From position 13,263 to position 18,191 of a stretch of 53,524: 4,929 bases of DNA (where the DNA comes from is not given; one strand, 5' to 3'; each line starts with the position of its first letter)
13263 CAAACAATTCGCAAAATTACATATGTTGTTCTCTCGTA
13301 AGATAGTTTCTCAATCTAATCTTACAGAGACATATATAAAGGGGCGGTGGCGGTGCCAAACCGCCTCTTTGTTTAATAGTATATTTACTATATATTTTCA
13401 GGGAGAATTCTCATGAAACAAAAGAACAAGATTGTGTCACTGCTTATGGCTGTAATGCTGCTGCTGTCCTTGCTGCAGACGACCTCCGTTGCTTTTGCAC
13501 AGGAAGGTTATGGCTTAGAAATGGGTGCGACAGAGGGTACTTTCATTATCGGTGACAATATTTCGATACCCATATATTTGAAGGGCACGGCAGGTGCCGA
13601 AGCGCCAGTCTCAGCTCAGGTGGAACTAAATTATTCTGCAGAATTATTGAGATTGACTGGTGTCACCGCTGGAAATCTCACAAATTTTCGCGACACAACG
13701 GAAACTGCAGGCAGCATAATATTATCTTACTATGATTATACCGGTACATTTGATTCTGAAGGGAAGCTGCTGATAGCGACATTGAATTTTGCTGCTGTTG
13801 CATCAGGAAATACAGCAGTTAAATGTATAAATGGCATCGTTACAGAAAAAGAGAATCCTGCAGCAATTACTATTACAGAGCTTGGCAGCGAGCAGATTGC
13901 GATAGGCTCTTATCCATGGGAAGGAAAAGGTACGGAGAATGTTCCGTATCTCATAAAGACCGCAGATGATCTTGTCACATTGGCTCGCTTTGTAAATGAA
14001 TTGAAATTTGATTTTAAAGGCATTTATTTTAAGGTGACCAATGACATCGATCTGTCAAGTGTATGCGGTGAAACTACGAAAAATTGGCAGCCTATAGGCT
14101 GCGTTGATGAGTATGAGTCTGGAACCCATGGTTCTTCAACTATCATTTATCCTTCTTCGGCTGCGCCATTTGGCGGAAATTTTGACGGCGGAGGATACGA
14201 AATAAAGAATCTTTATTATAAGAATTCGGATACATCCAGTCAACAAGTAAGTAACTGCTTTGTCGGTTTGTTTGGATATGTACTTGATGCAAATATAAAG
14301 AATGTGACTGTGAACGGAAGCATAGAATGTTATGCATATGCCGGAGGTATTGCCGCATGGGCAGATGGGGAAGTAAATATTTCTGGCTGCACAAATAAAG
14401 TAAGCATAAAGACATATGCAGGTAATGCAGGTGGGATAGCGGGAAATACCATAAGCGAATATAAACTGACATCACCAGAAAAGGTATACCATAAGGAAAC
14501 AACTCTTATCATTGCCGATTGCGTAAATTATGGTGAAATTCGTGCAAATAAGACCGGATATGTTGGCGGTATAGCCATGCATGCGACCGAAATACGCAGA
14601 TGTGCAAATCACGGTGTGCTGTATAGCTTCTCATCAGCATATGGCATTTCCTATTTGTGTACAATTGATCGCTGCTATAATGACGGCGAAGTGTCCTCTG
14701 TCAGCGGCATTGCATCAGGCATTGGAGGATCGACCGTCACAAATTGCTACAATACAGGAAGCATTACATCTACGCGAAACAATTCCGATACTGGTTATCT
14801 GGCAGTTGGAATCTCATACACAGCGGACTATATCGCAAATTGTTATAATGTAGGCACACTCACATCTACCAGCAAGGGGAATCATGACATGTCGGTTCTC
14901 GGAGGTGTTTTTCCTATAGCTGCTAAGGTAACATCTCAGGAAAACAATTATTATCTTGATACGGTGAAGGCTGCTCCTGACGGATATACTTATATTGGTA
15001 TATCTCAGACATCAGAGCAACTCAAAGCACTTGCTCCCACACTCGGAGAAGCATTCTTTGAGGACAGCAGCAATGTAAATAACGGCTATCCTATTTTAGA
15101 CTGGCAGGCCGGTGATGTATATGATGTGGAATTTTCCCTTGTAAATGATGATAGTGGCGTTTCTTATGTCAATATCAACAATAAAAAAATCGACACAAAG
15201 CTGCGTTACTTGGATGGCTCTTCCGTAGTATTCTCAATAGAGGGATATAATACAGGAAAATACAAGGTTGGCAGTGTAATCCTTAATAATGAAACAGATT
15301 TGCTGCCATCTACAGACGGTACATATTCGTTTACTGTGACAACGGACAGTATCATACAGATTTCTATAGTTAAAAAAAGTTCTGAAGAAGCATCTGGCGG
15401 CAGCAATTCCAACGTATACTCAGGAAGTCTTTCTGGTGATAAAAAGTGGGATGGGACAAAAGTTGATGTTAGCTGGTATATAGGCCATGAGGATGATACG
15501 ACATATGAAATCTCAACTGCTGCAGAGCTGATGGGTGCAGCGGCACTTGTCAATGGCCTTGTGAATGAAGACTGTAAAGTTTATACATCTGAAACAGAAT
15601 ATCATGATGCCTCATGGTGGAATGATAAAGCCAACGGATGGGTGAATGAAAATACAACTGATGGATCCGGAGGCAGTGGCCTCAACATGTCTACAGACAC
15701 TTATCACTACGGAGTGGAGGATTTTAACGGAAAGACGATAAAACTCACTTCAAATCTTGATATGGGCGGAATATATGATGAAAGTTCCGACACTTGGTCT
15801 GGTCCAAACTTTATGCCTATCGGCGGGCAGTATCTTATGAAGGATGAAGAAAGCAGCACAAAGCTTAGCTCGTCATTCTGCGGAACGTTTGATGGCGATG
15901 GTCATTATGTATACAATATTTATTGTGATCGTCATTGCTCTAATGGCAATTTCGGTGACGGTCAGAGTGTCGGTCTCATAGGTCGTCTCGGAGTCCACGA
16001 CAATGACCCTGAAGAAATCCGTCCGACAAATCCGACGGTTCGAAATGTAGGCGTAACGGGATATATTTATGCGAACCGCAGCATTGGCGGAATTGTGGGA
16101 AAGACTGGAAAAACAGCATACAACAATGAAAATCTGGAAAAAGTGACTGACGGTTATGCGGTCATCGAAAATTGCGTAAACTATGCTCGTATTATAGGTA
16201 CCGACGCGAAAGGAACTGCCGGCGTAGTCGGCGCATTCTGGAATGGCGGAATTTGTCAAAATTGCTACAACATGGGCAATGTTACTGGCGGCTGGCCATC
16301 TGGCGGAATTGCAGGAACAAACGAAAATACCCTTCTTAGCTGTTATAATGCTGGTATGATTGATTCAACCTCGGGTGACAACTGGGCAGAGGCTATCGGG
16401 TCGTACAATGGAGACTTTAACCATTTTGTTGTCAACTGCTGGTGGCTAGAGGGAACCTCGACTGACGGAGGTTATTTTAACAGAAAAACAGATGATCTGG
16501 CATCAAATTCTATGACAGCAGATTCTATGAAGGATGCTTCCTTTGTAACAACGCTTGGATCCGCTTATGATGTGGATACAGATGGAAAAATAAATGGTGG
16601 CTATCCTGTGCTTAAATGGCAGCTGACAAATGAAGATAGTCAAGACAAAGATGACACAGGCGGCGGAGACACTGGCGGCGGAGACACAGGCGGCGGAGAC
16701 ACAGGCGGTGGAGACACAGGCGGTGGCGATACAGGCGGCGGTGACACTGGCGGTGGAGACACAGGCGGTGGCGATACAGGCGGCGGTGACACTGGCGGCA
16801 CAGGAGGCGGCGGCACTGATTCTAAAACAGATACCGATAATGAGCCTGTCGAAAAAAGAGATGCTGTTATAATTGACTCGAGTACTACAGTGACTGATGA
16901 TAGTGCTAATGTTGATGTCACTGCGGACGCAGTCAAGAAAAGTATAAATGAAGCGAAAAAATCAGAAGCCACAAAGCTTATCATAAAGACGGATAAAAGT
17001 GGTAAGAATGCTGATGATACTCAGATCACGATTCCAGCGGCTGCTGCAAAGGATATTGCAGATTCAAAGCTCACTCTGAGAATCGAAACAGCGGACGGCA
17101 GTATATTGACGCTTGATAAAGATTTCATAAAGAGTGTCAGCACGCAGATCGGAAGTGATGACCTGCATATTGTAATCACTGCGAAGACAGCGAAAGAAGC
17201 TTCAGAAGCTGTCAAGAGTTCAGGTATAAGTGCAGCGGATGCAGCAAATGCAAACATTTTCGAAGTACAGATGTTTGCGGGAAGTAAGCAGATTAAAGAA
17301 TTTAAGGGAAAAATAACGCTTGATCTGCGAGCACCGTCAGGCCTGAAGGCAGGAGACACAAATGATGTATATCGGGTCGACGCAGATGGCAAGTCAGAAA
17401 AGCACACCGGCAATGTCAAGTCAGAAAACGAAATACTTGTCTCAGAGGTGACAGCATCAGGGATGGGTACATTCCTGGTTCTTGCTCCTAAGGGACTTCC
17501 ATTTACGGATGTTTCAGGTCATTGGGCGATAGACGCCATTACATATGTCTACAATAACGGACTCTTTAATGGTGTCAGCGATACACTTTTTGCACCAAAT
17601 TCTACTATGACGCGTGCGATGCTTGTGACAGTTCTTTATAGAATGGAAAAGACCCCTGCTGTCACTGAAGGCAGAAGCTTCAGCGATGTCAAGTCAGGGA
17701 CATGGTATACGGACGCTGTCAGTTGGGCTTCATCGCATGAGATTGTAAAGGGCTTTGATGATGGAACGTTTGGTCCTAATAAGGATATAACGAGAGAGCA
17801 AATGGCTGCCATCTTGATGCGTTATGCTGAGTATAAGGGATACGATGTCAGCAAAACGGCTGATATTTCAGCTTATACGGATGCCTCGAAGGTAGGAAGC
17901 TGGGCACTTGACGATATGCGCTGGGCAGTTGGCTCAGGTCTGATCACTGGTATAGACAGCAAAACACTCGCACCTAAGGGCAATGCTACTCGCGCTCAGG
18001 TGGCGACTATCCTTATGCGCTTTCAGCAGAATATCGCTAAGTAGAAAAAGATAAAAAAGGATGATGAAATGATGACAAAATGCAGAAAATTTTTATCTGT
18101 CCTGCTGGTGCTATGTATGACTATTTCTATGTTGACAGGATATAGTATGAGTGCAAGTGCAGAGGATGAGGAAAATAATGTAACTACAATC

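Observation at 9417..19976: Cohesin / X-dockerin / SLH gene trio whose cargo looks like adhesin modules, not enzymes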

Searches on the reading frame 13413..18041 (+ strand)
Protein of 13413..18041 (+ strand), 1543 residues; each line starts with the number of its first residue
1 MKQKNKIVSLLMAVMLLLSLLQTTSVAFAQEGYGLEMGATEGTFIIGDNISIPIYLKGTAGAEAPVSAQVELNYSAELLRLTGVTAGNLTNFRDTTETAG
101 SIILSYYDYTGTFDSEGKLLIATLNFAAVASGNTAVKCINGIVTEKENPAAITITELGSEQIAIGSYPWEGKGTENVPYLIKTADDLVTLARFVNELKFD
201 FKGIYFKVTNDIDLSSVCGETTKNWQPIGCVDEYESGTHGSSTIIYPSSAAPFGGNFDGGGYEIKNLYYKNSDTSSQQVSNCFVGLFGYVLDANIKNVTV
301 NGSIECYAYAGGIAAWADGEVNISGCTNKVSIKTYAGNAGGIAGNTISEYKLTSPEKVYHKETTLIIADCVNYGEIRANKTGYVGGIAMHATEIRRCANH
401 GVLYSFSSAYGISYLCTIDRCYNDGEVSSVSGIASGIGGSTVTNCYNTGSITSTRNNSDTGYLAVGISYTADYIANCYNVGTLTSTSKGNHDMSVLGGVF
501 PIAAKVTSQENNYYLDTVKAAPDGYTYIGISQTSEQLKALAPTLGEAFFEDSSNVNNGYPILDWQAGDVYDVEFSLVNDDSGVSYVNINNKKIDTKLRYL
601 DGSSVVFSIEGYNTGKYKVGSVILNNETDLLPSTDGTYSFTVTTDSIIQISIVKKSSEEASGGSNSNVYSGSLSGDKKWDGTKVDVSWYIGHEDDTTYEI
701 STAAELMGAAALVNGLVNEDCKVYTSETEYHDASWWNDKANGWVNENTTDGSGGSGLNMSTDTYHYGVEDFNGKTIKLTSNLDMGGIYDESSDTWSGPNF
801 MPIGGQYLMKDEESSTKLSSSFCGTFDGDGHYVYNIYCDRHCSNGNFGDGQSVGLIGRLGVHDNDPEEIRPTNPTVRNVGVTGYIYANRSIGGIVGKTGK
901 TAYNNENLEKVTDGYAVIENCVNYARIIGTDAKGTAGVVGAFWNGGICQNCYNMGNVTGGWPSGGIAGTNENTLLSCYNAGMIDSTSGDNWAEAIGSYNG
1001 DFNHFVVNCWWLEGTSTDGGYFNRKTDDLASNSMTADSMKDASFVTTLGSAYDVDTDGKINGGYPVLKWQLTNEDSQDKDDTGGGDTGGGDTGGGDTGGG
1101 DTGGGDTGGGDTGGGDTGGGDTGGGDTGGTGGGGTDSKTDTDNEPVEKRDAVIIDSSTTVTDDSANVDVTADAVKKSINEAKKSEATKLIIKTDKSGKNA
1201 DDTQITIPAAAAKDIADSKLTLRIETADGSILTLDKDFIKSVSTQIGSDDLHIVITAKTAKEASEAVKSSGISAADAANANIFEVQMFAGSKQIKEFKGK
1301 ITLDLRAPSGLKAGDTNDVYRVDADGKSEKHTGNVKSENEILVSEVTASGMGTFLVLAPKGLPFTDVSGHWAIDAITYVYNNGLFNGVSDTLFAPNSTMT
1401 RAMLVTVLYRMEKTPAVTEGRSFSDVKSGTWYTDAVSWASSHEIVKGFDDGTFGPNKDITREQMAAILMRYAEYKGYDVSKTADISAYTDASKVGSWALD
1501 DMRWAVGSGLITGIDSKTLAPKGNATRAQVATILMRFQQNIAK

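Call 3: search_protein_families(library=pfam, proteins=[window:13413-18041:+], max_evalue=0.1)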
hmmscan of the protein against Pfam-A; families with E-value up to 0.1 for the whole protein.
window:13413-18041:+ (1543 aa): 2 families
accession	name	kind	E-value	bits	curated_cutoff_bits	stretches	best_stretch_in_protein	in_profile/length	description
PF00395.25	SLH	-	8.6e-40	134.9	20.8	3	1422-1465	1-44/44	S-layer homology domain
PF06315.17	AceK_kinase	-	0.037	14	29.3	1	1175-1288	36-150/256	Isocitrate dehydrogenase kinase/phosphatase (AceK) kinase domain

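Call 4: search_protein_families(library=ncbifam, proteins=[window:13413-18041:+], max_evalue=0.1)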
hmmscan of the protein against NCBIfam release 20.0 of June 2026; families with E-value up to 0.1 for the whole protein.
window:13413-18041:+ (1543 aa): 1 family
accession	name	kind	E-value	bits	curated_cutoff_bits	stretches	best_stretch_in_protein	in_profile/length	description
NF033190.2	inl_like_NEAT_1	exception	2.5e-11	42.6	1275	1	1419-1539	578-692/754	NEAT domain-containing leucine-rich repeat protein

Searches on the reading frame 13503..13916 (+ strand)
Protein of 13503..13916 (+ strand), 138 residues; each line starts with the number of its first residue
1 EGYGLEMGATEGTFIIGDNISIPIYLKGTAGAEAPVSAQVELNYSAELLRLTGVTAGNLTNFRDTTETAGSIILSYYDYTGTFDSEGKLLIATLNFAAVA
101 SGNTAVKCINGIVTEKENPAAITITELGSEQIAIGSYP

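Call 31: search_solved_structures(query=A2, max_evalue=10, show_alignments=2)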
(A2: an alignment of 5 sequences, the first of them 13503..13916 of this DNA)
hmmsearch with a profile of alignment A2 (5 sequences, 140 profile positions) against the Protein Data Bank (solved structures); distinct sequences matched with E-value up to 10: 18.
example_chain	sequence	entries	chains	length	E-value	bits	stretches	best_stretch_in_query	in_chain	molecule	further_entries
10mt_G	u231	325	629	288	0.00025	24.3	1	79-138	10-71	Proteasome subunit alpha type-7 | Proteasome component C1 | Probable proteasome subunit alpha type-7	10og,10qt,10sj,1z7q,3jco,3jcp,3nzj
8rvo_G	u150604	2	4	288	0.00026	24.3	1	79-138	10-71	Probable proteasome subunit alpha type-7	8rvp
1fnt_G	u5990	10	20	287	0.00026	24.3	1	79-138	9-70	PROTEASOME COMPONENT C1 | Probable proteasome subunit alpha type-7 | PRE10 isoform 1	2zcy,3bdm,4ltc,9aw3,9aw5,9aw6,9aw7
3wxr_G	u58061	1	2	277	0.0019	21.5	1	83-138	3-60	Probable proteasome subunit alpha type-7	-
1g0u_F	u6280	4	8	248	0.0094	19.2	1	79-138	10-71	PROTEASOME COMPONENT C1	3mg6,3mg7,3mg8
6ef0_G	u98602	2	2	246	0.01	19.1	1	80-138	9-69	Probable proteasome subunit alpha type-7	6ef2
6fvt_g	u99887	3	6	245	0.011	19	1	80-138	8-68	Probable proteasome subunit alpha type-7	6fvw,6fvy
1g65_F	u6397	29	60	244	0.012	18.9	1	80-138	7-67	Proteasome component C1 | 20S PROTEASOME | PRE10 isoform 1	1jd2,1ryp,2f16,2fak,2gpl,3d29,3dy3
6ef1_G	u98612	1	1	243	0.012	18.9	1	80-138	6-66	Probable proteasome subunit alpha type-7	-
3oeu_F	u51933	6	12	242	0.013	18.8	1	80-138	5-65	Proteasome component C1 | Probable proteasome subunit alpha type-7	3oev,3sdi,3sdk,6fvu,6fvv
6ef2_B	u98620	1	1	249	0.099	15.9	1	82-135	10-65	Proteasome subunit alpha type-2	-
10mt_B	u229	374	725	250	0.1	15.9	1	82-135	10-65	Proteasome subunit alpha type-2 | PROTEASOME COMPONENT Y7 | 20S PROTEASOME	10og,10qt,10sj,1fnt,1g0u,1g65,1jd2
4hrc_A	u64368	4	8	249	0.1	15.9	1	82-135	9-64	Proteasome component Y7 | Proteasome subunit alpha type-2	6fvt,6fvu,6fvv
6fvy_b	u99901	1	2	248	0.1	15.8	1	82-135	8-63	Proteasome subunit alpha type-2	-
6fvw_b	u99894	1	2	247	0.11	15.8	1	82-135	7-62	Proteasome subunit alpha type-2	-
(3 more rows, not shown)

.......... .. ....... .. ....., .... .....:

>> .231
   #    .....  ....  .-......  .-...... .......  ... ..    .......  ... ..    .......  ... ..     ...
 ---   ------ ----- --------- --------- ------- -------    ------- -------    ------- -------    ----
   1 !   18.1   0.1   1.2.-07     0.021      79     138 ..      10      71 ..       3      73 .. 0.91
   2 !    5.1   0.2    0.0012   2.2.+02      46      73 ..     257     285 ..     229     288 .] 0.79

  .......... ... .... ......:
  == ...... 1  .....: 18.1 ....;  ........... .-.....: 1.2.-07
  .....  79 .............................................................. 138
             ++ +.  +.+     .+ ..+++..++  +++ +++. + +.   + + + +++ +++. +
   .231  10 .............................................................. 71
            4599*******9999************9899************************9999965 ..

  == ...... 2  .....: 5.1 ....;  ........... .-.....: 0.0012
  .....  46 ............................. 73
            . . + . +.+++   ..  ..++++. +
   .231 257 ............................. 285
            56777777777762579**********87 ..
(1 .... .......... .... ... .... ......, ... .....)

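Call 36: find_homologous_proteins(query=A2, max_evalue=0.001)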
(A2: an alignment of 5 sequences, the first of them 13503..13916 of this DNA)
Query A2 (5 sequences): 3857 candidates shared short words with the query, none scored E <= 0.001.

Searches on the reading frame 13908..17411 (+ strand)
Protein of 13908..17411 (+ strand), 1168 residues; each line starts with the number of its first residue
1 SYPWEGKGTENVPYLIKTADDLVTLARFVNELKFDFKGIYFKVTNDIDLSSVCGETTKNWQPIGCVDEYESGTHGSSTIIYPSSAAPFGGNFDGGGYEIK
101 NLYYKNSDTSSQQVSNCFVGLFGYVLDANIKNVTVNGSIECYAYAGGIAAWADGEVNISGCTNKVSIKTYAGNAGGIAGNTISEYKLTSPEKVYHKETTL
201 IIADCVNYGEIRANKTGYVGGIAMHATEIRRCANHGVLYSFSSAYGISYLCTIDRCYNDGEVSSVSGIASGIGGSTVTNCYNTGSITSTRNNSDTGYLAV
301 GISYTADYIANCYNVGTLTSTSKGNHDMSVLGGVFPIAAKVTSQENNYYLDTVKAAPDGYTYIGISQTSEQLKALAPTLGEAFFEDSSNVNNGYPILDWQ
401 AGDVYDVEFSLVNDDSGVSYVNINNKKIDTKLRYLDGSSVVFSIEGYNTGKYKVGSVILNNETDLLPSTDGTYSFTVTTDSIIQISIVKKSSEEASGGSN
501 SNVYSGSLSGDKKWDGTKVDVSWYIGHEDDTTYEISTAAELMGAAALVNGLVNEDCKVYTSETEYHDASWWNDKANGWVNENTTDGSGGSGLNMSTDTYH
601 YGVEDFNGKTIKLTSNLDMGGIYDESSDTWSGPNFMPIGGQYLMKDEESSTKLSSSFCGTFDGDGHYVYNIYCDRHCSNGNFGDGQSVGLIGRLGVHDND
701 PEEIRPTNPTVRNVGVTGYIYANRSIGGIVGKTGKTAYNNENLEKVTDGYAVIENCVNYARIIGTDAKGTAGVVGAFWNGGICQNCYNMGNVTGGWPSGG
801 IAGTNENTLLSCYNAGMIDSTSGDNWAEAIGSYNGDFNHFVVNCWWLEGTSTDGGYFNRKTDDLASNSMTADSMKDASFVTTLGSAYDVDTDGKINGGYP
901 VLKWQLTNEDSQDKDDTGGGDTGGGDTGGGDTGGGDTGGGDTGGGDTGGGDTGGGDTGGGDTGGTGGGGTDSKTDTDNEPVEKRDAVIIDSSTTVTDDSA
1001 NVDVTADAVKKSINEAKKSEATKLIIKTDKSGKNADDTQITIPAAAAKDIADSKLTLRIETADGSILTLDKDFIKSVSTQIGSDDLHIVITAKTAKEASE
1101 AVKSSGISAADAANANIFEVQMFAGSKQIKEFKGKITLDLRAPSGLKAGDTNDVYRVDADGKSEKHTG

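Call 47: search_solved_structures(query=window:13908-17411:+, max_evalue=1)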
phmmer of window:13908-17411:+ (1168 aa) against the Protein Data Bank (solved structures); distinct sequences matched with E-value up to 1: 5.
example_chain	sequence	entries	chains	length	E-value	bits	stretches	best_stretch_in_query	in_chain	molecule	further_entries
9dbf_A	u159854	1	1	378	0.0063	17.6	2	880-942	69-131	Tet4 Variant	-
9dbd_A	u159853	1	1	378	0.0063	17.6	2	880-942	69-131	Tet4 Variant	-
6akv_A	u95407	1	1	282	0.11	13.4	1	916-981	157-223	LysB4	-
3zuq_A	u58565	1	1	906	0.23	12.4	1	931-980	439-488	BOTULINUM NEUROTOXIN TYPE B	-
5oym_H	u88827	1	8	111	0.98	10.3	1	951-975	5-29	PC4 and SFRS1-interacting protein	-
